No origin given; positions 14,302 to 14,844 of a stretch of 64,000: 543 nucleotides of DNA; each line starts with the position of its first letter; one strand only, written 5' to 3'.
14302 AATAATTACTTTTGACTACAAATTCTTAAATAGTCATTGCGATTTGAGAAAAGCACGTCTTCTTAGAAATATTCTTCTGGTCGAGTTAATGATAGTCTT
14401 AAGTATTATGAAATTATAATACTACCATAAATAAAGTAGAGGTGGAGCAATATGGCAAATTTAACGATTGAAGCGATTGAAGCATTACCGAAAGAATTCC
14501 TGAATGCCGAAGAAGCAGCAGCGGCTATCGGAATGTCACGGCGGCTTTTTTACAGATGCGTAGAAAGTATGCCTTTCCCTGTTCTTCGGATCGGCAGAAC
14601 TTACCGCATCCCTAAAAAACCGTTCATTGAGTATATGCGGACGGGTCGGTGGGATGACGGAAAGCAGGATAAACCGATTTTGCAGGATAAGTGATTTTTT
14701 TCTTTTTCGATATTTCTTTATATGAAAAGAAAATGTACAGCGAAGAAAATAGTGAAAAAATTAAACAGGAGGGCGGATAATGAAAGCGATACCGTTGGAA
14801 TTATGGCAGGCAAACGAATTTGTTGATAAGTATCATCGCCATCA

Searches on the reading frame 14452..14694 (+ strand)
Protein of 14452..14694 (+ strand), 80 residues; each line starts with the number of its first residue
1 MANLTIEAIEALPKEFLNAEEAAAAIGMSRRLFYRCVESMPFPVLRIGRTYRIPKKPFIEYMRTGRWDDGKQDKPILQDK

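Call 31: search_protein_families(library=pfam, proteins=[window:14452-14694:+], max_evalue=0.01)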
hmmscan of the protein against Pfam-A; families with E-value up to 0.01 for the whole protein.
window:14452-14694:+ (80 aa): 1 family
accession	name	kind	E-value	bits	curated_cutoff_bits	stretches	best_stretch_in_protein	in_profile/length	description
PF12728.13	HTH_17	-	1.1e-06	29.2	27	1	16-65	1-50/51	Helix-turn-helix domain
